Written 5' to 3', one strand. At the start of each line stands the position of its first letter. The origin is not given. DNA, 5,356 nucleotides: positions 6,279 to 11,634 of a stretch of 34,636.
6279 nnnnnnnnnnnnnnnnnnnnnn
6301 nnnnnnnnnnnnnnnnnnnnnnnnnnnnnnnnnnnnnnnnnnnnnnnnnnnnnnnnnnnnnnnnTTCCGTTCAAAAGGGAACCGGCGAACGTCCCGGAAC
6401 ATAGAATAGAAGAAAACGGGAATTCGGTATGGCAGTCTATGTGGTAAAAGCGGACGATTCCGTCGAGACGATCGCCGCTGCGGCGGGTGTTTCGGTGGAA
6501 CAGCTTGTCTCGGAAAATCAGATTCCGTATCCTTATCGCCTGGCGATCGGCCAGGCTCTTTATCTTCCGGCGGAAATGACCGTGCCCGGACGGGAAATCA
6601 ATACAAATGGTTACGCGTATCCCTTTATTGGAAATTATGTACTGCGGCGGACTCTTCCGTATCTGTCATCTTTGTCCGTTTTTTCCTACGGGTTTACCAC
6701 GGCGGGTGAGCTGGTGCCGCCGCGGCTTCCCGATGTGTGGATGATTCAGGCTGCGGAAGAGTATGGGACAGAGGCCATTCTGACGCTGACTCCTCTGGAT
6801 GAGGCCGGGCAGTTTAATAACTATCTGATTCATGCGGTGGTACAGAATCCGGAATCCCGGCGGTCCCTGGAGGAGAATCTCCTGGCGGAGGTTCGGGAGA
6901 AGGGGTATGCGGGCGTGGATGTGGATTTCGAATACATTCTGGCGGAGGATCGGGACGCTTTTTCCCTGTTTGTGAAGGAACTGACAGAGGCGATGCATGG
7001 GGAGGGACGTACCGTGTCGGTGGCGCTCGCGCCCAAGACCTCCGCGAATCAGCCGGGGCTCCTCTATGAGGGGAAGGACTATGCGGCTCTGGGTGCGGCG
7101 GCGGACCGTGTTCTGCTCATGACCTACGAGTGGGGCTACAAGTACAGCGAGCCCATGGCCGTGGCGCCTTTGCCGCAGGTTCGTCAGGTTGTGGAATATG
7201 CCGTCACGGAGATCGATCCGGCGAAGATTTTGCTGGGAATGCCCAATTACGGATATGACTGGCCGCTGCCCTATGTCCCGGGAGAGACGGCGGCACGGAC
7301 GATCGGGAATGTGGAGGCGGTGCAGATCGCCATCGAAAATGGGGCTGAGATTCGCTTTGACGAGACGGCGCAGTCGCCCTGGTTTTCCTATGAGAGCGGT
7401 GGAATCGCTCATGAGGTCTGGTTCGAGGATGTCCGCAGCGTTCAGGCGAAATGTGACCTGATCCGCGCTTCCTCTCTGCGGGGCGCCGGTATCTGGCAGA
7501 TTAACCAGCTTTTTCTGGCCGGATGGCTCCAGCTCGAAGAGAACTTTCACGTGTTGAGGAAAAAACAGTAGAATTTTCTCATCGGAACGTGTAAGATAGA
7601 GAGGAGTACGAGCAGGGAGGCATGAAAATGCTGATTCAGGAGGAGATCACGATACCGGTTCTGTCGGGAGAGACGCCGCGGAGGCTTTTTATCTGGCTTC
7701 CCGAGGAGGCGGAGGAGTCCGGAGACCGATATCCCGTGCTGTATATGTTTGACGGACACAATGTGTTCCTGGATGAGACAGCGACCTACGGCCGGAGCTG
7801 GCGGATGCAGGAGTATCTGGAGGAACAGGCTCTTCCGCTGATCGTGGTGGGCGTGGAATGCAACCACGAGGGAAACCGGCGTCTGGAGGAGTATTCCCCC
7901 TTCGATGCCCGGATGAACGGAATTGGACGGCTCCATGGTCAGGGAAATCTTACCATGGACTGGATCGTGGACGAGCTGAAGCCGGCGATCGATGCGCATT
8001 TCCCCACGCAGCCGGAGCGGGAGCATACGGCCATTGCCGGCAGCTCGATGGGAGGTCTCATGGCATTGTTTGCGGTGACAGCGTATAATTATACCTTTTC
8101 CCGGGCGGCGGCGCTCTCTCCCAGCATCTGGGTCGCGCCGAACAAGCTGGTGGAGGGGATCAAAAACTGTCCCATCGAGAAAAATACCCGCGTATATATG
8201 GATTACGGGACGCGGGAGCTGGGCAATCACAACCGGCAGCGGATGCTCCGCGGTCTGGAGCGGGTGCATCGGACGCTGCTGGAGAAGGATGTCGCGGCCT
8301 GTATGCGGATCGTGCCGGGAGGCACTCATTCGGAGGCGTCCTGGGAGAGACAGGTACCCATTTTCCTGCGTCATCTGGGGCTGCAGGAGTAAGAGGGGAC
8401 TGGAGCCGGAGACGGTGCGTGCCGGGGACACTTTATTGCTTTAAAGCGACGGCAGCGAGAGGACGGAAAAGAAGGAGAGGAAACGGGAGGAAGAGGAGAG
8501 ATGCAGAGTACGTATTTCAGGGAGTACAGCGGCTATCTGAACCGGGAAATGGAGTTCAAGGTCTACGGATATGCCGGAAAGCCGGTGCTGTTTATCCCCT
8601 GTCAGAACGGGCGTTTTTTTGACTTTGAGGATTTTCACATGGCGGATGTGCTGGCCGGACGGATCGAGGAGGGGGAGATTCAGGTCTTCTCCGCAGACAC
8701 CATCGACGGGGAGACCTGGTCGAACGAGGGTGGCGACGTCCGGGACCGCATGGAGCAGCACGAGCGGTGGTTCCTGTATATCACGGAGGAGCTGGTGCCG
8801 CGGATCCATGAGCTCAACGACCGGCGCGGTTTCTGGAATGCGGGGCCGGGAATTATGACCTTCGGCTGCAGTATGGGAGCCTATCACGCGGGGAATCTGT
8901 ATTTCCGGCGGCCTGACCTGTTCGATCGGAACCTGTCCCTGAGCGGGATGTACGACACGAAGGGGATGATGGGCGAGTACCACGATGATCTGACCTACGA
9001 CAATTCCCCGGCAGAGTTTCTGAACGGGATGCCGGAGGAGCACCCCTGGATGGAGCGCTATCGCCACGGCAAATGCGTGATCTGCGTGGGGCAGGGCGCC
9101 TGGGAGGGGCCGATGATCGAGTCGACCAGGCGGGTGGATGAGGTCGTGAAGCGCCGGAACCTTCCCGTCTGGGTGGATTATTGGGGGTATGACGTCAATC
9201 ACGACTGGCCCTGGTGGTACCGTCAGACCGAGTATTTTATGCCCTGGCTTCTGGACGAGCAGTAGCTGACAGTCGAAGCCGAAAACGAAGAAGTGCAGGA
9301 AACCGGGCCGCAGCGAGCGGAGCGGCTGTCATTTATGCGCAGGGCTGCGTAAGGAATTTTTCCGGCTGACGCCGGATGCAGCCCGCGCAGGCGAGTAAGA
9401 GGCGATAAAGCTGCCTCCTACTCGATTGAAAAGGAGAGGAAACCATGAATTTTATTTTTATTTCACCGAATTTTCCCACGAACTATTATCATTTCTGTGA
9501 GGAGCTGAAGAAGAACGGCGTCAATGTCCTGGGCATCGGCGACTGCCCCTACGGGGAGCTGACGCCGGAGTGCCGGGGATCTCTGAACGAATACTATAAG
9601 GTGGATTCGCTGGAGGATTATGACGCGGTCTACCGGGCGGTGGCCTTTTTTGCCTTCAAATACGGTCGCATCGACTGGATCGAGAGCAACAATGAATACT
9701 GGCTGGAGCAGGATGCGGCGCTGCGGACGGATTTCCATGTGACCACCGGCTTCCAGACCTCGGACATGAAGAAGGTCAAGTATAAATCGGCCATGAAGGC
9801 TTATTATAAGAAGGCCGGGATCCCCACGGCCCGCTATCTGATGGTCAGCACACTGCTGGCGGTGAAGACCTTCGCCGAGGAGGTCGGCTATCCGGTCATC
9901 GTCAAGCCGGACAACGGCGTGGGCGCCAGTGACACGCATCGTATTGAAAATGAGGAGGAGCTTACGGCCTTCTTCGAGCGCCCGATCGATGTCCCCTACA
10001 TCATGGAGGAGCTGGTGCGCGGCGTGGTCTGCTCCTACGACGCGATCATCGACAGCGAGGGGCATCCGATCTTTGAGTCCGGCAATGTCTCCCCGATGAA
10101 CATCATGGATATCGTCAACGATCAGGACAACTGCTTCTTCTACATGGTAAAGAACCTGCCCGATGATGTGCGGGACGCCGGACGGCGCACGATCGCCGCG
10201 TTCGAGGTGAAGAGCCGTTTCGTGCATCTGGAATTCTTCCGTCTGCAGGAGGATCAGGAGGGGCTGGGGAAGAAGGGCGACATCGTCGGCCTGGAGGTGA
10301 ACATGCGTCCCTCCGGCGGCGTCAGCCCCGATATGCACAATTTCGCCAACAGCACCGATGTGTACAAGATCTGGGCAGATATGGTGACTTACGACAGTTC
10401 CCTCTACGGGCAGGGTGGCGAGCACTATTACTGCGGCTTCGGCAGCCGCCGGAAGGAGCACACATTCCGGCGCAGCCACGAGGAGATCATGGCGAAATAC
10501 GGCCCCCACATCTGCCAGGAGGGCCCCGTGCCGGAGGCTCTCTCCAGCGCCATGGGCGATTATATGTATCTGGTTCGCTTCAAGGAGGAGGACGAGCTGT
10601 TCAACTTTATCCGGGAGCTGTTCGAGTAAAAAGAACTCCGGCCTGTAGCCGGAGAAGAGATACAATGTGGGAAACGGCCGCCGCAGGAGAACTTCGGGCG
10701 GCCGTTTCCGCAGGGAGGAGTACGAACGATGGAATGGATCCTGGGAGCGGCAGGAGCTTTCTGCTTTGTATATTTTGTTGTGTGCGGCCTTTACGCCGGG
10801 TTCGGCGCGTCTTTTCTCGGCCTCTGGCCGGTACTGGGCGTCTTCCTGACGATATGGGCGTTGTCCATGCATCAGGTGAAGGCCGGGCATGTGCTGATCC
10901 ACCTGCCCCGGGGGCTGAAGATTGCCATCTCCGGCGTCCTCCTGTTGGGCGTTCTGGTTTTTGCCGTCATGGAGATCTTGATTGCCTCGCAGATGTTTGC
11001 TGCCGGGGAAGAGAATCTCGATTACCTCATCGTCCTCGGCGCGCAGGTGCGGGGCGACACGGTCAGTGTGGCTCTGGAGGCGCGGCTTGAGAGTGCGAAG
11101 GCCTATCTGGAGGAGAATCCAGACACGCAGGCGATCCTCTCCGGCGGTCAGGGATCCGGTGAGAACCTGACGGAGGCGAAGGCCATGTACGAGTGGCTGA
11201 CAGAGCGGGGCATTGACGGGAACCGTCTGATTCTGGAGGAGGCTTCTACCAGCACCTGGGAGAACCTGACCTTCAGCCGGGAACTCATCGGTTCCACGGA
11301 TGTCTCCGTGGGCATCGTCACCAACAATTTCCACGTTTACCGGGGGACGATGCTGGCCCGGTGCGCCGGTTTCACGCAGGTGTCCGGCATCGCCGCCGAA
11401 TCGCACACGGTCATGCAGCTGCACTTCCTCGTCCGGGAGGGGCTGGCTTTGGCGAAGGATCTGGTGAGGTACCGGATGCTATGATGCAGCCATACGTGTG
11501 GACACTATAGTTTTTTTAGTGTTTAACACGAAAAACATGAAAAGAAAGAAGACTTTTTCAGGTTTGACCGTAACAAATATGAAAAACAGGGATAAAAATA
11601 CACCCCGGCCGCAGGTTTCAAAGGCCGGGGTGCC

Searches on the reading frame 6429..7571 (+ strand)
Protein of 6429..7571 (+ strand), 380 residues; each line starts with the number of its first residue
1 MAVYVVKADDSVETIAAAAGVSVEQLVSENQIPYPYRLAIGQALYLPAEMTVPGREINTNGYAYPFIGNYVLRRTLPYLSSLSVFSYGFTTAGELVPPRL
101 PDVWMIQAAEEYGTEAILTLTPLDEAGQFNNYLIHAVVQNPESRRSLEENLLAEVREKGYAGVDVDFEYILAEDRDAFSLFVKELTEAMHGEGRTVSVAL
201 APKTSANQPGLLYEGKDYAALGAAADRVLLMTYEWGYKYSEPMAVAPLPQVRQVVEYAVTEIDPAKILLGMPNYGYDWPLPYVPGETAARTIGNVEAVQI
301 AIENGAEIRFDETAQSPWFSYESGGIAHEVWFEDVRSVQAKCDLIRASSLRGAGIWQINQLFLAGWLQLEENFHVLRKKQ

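Call 6: search_protein_families(library=pfam, proteins=[window:6429-7571:+])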
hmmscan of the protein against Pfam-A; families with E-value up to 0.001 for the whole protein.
window:6429-7571:+ (380 aa): 2 families
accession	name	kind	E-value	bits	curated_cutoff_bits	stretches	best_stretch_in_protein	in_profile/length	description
PF00704.34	Glyco_hydro_18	-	1.7e-26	94.1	29.6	1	136-360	82-316/317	Glycosyl hydrolases family 18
PF01476.26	LysM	-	8.7e-08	32.4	20.9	1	4-47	1-43/43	LysM domain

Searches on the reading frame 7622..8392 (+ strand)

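Call 7: search_protein_families(library=pfam, proteins=[window:7622-8392:+])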
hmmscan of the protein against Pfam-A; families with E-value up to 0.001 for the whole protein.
window:7622-8392:+ (256 aa): 2 families
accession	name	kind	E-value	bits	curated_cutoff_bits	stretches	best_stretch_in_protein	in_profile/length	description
PF00756.26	Esterase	-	6.6e-24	85.5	22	1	18-245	6-244/251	Putative esterase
PF12146.15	Hydrolase_4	-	3.2e-05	23.8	27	1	112-178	55-120/239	Serine aminopeptidase, S33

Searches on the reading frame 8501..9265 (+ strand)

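Call 7: search_protein_families(library=pfam, proteins=[window:8501-9265:+])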
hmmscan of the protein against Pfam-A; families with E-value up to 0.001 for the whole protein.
window:8501-9265:+ (254 aa): 1 family
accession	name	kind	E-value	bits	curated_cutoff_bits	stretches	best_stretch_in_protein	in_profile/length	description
PF00756.26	Esterase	-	3.1e-09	37.4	22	1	10-240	1-241/251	Putative esterase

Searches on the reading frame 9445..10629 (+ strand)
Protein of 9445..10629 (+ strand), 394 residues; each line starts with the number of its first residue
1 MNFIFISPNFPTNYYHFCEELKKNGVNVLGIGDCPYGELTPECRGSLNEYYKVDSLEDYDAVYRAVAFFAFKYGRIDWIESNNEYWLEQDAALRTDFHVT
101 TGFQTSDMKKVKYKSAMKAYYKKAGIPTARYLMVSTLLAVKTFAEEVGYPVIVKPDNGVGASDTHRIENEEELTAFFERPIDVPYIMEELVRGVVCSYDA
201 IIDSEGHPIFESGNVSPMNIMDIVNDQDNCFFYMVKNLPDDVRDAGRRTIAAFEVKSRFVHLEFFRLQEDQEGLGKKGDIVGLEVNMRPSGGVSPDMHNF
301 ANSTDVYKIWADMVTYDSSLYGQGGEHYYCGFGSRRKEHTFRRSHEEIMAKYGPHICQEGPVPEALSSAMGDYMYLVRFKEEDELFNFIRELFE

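Call 7: search_protein_families(library=pfam, proteins=[window:9445-10629:+])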
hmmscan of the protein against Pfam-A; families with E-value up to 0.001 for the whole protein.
window:9445-10629:+ (394 aa): 4 families
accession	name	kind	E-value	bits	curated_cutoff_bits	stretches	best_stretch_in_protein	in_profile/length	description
PF02786.22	CPSase_L_D2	-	1.1e-05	25.6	19.8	1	114-179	2-69/211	Carbamoyl-phosphate synthase L chain, ATP binding domain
PF13535.11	ATP-grasp_4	-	9.4e-05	22.5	27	0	148-291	2-154/160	ATP-grasp domain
PF02655.19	ATP-grasp_3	-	0.00011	22.7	23.2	1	144-206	27-84/160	ATP-grasp domain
PF02222.28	ATP-grasp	-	0.00021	21.5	27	1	121-191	3-76/179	ATP-grasp domain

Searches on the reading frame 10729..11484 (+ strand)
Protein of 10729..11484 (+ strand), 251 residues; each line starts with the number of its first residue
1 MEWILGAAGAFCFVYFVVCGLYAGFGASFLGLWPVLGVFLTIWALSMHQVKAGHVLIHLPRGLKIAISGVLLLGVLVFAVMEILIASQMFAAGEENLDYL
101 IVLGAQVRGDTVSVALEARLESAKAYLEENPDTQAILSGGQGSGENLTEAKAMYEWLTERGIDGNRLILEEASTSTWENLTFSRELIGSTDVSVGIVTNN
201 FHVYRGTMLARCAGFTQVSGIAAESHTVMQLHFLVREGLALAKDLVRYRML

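Call 7: search_protein_families(library=pfam, proteins=[window:10729-11484:+])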
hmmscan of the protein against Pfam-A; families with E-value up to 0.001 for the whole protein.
window:10729-11484:+ (251 aa): 1 family
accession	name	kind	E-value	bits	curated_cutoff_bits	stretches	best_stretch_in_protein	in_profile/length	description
PF02698.23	DUF218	-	9.1e-27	94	27.6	1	98-237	1-130/133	DUF218 domain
